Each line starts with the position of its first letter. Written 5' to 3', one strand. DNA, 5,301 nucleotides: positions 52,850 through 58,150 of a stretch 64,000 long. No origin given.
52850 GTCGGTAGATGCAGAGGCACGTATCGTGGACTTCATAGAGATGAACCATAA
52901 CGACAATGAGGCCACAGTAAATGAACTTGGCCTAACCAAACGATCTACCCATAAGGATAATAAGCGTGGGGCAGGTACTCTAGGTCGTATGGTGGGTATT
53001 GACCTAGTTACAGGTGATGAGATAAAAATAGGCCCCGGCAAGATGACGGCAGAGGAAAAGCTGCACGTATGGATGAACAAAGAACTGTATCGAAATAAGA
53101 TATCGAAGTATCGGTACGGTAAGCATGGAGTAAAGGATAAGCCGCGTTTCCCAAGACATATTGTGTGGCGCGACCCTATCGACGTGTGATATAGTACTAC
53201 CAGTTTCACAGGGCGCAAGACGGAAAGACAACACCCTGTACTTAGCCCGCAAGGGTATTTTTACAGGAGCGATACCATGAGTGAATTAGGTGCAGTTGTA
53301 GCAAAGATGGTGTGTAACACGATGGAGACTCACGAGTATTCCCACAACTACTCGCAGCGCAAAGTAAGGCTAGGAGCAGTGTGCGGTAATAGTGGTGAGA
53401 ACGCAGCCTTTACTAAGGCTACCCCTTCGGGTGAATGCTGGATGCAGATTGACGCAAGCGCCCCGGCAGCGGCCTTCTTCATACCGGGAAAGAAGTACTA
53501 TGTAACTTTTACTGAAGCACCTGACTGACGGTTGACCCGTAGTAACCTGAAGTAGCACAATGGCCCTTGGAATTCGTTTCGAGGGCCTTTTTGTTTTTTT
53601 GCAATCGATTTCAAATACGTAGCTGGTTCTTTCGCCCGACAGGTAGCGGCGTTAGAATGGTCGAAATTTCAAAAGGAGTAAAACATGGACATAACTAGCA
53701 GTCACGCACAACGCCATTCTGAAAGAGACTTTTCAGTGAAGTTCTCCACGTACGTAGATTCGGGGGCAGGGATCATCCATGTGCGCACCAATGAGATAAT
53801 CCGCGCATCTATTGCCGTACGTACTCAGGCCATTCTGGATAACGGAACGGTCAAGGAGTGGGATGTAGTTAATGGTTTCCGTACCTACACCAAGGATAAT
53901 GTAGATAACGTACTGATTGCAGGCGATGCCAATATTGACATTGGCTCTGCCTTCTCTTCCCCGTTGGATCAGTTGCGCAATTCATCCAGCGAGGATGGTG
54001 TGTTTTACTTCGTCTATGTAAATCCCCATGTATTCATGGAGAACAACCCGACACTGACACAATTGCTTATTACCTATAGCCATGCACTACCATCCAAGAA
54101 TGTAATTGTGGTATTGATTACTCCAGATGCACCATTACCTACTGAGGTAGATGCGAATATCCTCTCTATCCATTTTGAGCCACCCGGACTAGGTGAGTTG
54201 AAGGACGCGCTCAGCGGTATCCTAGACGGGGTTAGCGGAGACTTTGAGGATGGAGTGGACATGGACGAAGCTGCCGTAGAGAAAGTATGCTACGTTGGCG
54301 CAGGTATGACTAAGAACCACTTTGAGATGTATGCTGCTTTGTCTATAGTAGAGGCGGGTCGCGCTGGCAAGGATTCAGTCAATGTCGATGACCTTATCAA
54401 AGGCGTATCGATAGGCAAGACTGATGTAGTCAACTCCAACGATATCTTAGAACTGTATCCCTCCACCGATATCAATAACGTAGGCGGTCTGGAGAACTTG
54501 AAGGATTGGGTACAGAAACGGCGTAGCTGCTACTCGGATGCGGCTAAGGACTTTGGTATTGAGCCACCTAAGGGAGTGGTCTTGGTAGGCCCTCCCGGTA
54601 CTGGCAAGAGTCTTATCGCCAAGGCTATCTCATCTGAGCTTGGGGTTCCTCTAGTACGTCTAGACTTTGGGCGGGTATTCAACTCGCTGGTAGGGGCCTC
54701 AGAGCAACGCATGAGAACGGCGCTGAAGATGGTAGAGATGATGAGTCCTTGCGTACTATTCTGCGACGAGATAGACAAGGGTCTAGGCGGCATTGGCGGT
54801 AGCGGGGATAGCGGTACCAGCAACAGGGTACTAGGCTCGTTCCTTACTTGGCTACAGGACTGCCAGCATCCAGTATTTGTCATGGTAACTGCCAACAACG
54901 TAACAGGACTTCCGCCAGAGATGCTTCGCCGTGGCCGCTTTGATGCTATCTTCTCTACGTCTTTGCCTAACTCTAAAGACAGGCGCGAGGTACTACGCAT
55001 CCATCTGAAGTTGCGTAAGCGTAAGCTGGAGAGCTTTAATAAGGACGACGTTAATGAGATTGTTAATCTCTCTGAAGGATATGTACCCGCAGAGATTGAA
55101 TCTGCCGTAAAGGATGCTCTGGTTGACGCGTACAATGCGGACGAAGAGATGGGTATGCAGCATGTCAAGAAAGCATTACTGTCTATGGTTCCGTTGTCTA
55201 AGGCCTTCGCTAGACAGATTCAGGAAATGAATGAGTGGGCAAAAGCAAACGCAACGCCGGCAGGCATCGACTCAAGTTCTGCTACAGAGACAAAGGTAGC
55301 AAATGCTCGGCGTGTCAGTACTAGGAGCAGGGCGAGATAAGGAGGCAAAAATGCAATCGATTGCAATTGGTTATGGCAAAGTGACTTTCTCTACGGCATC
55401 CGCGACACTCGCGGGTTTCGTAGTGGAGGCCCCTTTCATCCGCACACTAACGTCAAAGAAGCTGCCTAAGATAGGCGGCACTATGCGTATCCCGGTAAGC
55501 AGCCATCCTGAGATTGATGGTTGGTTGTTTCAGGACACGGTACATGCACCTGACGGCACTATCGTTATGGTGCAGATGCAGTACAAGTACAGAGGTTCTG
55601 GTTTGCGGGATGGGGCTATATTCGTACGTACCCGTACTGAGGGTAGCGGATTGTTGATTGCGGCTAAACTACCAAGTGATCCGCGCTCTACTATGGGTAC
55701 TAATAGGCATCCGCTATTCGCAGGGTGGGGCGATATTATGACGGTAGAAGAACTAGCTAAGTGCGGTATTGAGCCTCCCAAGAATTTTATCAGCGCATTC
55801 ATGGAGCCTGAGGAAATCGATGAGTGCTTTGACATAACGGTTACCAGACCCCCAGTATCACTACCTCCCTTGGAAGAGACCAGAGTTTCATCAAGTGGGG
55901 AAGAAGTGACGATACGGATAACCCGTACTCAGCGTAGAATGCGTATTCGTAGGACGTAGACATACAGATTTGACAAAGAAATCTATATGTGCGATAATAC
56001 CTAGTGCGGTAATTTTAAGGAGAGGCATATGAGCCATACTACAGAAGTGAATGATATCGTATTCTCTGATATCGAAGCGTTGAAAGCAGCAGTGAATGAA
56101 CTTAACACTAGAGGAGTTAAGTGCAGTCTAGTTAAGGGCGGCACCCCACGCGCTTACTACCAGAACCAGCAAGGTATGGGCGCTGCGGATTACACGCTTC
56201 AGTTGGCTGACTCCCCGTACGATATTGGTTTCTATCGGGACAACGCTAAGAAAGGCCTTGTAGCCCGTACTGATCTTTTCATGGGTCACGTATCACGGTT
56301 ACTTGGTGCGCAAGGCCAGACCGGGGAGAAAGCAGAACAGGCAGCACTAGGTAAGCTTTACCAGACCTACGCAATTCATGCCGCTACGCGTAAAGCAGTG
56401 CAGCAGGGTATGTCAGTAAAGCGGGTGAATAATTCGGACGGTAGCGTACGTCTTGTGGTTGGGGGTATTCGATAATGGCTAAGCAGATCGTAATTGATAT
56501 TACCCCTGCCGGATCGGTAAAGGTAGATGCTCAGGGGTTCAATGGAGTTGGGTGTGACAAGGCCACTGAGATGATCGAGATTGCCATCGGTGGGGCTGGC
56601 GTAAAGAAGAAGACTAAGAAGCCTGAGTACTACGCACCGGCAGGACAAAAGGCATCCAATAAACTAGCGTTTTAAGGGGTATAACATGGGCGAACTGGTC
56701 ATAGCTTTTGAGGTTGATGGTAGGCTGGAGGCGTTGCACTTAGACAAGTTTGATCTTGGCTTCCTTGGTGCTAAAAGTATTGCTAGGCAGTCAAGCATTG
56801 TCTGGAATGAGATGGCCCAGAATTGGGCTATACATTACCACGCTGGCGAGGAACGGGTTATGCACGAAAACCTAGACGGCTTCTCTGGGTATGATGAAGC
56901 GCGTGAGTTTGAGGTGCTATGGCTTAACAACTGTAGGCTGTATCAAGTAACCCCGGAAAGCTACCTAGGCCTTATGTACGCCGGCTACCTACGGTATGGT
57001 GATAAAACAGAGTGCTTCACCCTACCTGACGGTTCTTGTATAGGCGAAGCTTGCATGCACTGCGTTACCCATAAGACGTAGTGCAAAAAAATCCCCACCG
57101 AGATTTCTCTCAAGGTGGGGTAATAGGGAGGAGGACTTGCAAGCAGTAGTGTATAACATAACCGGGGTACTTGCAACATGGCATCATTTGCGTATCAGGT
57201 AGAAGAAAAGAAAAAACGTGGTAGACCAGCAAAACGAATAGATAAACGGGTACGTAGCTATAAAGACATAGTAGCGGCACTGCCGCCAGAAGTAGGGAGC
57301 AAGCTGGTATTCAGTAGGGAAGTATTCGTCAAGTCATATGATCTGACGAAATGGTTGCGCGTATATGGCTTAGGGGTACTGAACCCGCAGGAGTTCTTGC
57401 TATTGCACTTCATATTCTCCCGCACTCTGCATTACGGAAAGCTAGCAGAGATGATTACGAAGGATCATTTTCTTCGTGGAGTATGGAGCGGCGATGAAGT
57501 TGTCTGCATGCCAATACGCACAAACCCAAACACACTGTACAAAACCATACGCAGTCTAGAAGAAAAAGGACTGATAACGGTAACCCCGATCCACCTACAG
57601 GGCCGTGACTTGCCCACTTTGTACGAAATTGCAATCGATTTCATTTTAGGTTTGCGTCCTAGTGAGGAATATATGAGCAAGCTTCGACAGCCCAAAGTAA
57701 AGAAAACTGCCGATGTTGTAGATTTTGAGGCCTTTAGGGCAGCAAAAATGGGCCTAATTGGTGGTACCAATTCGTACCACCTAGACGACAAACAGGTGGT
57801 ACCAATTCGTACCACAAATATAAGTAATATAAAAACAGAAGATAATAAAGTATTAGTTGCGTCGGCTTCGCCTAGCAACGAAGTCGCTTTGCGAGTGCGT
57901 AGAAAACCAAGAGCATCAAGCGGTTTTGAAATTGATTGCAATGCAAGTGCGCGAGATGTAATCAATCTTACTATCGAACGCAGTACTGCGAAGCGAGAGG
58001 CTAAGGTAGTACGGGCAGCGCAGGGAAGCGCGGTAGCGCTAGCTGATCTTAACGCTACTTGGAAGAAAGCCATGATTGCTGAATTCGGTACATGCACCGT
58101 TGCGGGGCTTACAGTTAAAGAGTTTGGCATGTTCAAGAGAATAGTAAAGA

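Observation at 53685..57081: AAA+ ATPase - unknown - DUF1257-like - DUF2997-like - Cys-cluster protein gene block of unknown function in the replication module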

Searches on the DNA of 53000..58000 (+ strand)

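Call 5: search_dna_similar(query=window:53000-58000:+, collection=phages, mode=near, max_rows=25)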
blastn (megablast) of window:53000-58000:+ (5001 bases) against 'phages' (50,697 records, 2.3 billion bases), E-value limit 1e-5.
No match.

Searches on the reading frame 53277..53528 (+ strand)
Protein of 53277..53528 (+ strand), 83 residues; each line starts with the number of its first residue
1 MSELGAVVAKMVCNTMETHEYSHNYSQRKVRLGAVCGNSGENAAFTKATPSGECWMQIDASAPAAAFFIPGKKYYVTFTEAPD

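Call 3: search_protein_families(library=pfam, proteins=[window:53277-53528:+], max_evalue=0.1)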
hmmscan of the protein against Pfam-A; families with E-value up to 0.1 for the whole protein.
window:53277-53528:+ (83 aa): 0 families

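Call 4: search_protein_families(library=phrogs, proteins=[window:53277-53528:+], max_evalue=0.01)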
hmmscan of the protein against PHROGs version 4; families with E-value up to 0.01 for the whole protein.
window:53277-53528:+ (83 aa): 1 family
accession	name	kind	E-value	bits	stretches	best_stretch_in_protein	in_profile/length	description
phrog_6978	-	unknown function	1.6e-07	32.2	1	9-82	214-283/284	-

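Call 21: search_protein_families(library=ncbifam, proteins=[window:53277-53528:+], max_evalue=0.1)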
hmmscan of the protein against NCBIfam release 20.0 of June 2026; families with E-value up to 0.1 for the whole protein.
window:53277-53528:+ (83 aa): 0 families

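Call 22: search_protein_families(library=padloc, proteins=[window:53277-53528:+], max_evalue=0.1)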
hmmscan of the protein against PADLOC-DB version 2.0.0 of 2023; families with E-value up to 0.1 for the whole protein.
window:53277-53528:+ (83 aa): 0 families

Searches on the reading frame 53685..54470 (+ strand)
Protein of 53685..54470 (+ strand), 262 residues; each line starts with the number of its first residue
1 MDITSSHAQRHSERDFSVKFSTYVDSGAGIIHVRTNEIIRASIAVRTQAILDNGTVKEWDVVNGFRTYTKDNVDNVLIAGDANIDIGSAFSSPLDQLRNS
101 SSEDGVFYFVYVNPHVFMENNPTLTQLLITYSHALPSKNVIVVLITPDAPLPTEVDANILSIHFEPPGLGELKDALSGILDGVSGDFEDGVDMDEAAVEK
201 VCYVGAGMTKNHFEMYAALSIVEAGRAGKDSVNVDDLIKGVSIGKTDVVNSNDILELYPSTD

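Call 91: search_solved_structures(query=A7, max_evalue=10)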
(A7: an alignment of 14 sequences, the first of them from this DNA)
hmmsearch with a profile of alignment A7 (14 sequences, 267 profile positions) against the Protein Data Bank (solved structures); distinct sequences matched with E-value up to 10: 0.

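Call 92: search_protein_families(library=pfam, alignment_id=A7, max_evalue=1)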
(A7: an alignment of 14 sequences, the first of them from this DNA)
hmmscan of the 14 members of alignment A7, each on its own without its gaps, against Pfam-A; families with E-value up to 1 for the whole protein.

A. member 1, seq(262 aa): 0 families

B. families by the number of members that match (of 14 scanned): 4 families
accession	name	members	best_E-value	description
PF06616.17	BsuBI_PstI_RE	1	0.049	BsuBI/PstI restriction endonuclease domain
PF22766.2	ZW10_C2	1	0.081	ZW10 C-terminal helical domain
PF03272.18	Mucin_bdg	1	0.1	Putative mucin or carbohydrate-binding module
PF00221.24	Lyase_aromatic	1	0.14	Aromatic amino acid lyase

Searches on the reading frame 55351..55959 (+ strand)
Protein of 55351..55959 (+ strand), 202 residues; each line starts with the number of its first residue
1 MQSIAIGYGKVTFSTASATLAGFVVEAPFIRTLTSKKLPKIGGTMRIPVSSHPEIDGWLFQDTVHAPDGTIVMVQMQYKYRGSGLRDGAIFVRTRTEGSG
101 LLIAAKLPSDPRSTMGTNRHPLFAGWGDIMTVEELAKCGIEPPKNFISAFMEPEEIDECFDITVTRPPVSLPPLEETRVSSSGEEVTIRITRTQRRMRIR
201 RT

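Call 3: search_protein_families(library=pfam, proteins=[window:55351-55959:+], max_evalue=0.1)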
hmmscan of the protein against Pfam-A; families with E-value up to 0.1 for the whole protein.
window:55351-55959:+ (202 aa): 0 families

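Call 4: search_protein_families(library=phrogs, proteins=[window:55351-55959:+], max_evalue=0.01)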
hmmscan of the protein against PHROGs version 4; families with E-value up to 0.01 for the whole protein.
window:55351-55959:+ (202 aa): 0 families

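Call 21: search_protein_families(library=ncbifam, proteins=[window:55351-55959:+], max_evalue=0.1)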
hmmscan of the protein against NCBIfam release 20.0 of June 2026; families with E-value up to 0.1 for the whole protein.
window:55351-55959:+ (202 aa): 0 families

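Call 22: search_protein_families(library=padloc, proteins=[window:55351-55959:+], max_evalue=0.1)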
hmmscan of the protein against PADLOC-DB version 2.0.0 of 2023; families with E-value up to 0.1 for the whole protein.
window:55351-55959:+ (202 aa): 0 families

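Call 28: find_homologous_proteins(query=window:55351-55959:+, max_evalue=0.001)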
Query window:55351-55959:+ (202 aa): 23 proteins with E <= 0.001 among 331 candidates.
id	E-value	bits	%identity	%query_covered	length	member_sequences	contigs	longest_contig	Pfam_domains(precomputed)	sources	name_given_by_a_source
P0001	8.8e-130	448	100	100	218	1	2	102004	-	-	-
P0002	8.5e-93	327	72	94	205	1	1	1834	-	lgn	-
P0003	4.7e-89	315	71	94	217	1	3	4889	-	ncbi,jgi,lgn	jgi:hypothetical protein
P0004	7.4e-89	315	69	100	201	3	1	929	-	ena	-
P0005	1.6e-87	310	69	100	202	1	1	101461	-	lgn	-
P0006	2.8e-82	293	64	94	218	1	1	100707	-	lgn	-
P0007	6.5e-80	285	64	94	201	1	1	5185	-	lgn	-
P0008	4.5e-79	283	63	100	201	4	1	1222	-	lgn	-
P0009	3.6e-76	273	62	100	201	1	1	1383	-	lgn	-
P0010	2.8e-75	270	61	100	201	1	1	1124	-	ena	-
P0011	4.9e-73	263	61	100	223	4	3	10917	-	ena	-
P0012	2.8e-67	244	59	100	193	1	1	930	-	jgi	jgi:hypothetical protein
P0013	6.1e-67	243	51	95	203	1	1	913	-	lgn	-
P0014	5.1e-66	240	54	100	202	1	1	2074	-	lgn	-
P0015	9.5e-65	236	54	99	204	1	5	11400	-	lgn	-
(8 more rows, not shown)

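Call 33: search_solved_structures(query=window:55351-55959:+, max_evalue=10)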
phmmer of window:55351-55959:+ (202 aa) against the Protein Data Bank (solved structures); distinct sequences matched with E-value up to 10: 5.
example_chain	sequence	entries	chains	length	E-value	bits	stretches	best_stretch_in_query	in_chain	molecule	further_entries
9ua5_C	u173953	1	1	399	0.31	13.8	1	7-78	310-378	Glycoprotein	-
7u9g_A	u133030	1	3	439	0.36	13.6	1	7-78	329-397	Glycoprotein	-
11iw_A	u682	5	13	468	0.39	13.5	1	7-78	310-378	Glycoprotein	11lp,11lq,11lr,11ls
8a1e_A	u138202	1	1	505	0.43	13.4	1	7-78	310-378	Glycoprotein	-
6kv2_A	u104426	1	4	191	1.3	11.9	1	81-128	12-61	Trypsin inhibitor 1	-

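Call 49: find_encoding_contigs(protein=P0001, flank=6000, max_places=3)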
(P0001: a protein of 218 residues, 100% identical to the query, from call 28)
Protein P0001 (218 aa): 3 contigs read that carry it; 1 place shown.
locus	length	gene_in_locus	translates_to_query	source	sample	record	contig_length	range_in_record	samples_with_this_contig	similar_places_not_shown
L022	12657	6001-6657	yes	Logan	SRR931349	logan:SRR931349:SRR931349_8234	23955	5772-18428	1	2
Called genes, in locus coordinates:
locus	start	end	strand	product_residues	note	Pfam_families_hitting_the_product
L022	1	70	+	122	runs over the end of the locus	-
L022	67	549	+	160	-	-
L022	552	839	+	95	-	-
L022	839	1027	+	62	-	-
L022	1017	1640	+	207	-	-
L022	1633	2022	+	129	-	-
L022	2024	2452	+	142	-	-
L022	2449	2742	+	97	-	-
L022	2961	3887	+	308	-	-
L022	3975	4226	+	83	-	-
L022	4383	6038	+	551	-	PF00004:AAA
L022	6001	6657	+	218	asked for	-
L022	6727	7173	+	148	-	PF06868:DUF1257 (weak)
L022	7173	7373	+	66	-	PF11211:DUF2997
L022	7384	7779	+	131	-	-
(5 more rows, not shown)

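Call 50: find_encoding_contigs(protein=P0005, flank=6000, max_places=2)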
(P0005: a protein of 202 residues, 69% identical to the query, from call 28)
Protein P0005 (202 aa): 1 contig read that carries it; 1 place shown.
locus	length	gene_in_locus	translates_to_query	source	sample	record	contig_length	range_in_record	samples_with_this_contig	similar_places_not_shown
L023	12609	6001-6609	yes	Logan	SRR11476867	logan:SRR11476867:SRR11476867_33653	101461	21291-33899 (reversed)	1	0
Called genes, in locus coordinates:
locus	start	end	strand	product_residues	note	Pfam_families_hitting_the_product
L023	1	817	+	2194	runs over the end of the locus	-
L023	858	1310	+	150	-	-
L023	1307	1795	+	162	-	PF18925:DUF5675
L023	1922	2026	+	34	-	-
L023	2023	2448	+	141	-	-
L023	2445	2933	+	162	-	-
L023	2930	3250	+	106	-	-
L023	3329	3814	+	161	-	-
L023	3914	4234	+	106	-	-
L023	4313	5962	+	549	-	PF00004:AAA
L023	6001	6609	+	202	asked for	-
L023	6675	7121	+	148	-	PF06868:DUF1257 (weak)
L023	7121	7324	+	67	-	PF11211:DUF2997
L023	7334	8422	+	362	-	-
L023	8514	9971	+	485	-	-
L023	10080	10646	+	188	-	-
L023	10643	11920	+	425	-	PF03796:DnaB_C, PF13481:AAA_25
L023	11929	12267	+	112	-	-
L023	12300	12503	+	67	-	-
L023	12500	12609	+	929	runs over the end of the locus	PF03167:UDG, PF00476:DNA_pol_A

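Call 72: predict_structure(alignment_id=A6)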
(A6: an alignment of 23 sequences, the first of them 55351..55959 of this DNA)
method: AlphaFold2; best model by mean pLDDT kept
length: 202 residues; sequences in the alignment: 23
mean_pLDDT: 87.0   pTM: 0.80
mean pLDDT of the five models: 87.0, 85.6, 85.1, 84.9, 82.4
residues with pLDDT >= 90: 134; 70-90: 39; 50-70: 18; < 50: 11
segments of 3 or more residues with pLDDT < 50: 177-179, 185-189
pLDDT, mean of each block of 10 residues (from residue 1): 95 93 96 95 94 93 96 95 86 95 95 91 96 91 90 89 91 58 55 53 56
secondary structure, 60 per line:
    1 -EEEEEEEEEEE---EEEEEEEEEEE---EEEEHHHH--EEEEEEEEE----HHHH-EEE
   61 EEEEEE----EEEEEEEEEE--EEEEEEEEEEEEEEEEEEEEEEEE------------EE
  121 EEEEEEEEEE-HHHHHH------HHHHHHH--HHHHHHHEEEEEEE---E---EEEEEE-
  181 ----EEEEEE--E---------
elements in order: E2-12 E16-26 E30-33 H34-37 E40-48 H53-56 E58-66 E71-80 E83-106 E119-130 H132-137 H144-150 H153-159 E160-166 E174-179 E185-190

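Call 76: fold_search(model_id=the predicted structure, library=pdb)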
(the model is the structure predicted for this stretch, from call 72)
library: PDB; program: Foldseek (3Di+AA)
matches with E <= 10: 745; with E <= 0.001: 0
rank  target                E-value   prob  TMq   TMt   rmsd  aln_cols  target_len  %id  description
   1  9mb0_A                3.6e-02  0.09  0.13  0.07  29.6       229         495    8  Cryo-EM structure of Dengue virus serotype2 THSTI/TRC/01 strain bound with J9 fab (released 2026-04-01)
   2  7kv8_A                5.4e-02  0.06  0.13  0.07  28.1       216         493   10  Chimeric flavivirus between Binjari virus and Dengue virus serotype-2 (released 2020-12-23)
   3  3is0                  6.1e-02  0.10  0.14  0.08  25.0       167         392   11  Crystal structure of functional region of UafA from Staphylococcus saprophyticus in the presence of cholesterol (released 2010-09-08)
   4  4ut9_A                1.5e-01  0.04  0.12  0.08  29.3       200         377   10  Crystal structure of dengue 2 virus envelope glycoprotein dimer in complex with the ScFv fragment of the broadly neutr (released 2015-01-28)
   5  5dfk                  1.6e-01  0.20  0.23  0.24  11.7       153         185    6  Crystal Structure of the Escherichia coli Common Pilus Chaperone, EcpB (released 2015-11-04)
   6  1jzd_C                1.9e-01  0.23  0.19  0.29  12.3       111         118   12  DsbC-DsbDalpha complex (released 2003-03-08)
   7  6dps_D                2.2e-01  0.18  0.17  0.25  13.0       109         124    6  Crystal Structure of Neisseria meningitidis DsbD n-terminal domain in the oxidised form (released 2018-09-12)
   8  1vrs_B                2.2e-01  0.18  0.17  0.25  12.7       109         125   10  Crystal structure of the disulfide-linked complex between the N-terminal and C-terminal domain of the electron transfe (released 2005-07-12)
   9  6dnv_B                2.2e-01  0.18  0.17  0.25  13.1       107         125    5  Crystal Structure of Neisseria meningitidis DsbD n-terminal domain in the reduced form (released 2018-09-12)
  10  8h8f_A                2.2e-01  0.11  0.18  0.16  12.8       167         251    8  Structure of Xenopus tropicalis acid-sensitive outwardly rectifying channel ASOR (resting state) (released 2024-05-01)
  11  6dps_A                2.3e-01  0.16  0.17  0.24  13.0       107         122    6  Crystal Structure of Neisseria meningitidis DsbD n-terminal domain in the oxidised form (released 2018-09-12)
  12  6dps_C                2.3e-01  0.12  0.16  0.23  13.8       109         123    4  Crystal Structure of Neisseria meningitidis DsbD n-terminal domain in the oxidised form (released 2018-09-12)
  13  3irp                  2.3e-01  0.05  0.14  0.09  26.5       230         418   11  Crystal structure of functional region of UafA from Staphylococcus saprophyticus at 1.50 angstrom resolution (released 2010-09-08)
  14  1vrs_C                2.4e-01  0.18  0.18  0.28  12.6       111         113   10  Crystal structure of the disulfide-linked complex between the N-terminal and C-terminal domain of the electron transfe (released 2005-07-12)
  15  7ydi_L                2.4e-01  0.08  0.18  0.17  21.1       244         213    7  SARS-CoV-2 Spike (6P) in complex with 3 R1-32 Fabs and 3 ACE2, focused refinement of RBD region (released 2022-08-24)
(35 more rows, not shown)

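Call 80: fold_search(model_id=the predicted structure, library=viral)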
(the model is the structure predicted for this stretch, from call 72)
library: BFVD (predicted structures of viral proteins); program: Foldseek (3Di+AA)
matches with E <= 10: 294; with E <= 0.001: 2
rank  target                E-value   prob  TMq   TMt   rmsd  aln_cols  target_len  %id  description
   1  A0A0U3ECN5            1.3e-19  1.00  0.88  0.88   2.8       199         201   25  Uncharacterized protein [Pseudomonas phage SM1]
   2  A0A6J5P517            4.4e-11  1.00  0.74  0.66   5.2       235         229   16  Uncharacterized protein [uncultured Caudovirales phage]
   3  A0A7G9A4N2            1.7e-02  1.00  0.40  0.52   4.2       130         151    8  Uncharacterized protein [Bacteriophage sp.]
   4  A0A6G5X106            3.0e-02  0.06  0.10  0.03  29.4       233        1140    9  Glycoprotein [Bern perch virus]
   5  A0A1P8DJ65            6.2e-02  0.14  0.19  0.19  18.3       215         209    8  (no name in the UniProt tables at hand)
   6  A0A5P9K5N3            6.2e-02  0.09  0.12  0.04  28.3       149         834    7  PC2 [European wheat striate mosaic virus]
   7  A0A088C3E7            7.7e-02  0.66  0.32  0.15  17.9       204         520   10  (no name in the UniProt tables at hand)
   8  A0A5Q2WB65            8.1e-02  0.20  0.15  0.21  16.4       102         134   12  (no name in the UniProt tables at hand)
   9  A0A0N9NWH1            8.6e-02  0.69  0.22  0.33   5.9        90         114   10  Uncharacterized protein [Acidianus rod-shaped virus 2]
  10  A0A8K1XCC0            1.2e-01  0.21  0.18  0.17  14.2       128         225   10  (no name in the UniProt tables at hand)
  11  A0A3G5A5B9            1.5e-01  0.08  0.12  0.11  19.1       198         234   10  Uncharacterized protein [Hyperionvirus sp.]
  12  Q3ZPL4                1.5e-01  0.04  0.13  0.09  28.4       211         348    9  Polyprotein (Fragment) [Dengue virus type 4]
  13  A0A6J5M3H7            1.8e-01  0.28  0.21  0.30   8.2       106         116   15  Uncharacterized protein [uncultured Caudovirales phage]
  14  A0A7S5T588            1.8e-01  0.07  0.16  0.04  24.8       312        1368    8  (no name in the UniProt tables at hand)
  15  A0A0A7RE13            2.1e-01  0.12  0.16  0.21  12.7        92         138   11  Glycoprotein C (Fragment) [Equid alphaherpesvirus 1]
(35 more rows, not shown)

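Call 104: search_solved_structures(query=A6, max_evalue=10)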
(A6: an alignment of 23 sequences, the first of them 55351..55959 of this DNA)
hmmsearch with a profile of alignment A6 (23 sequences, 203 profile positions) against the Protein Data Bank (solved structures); distinct sequences matched with E-value up to 10: 0.

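Call 105: search_protein_families(library=pfam, proteins=[L023:7334-8422:+], max_evalue=0.01)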
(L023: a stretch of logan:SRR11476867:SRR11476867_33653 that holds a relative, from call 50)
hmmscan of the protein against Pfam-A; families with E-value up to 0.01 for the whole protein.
L023:7334-8422:+ (362 aa): 1 family
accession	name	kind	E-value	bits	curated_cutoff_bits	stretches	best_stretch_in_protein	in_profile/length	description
PF07963.17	N_methyl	-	3.2e-05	23.7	21.2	1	137-159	4-26/27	Prokaryotic N-terminal methylation motif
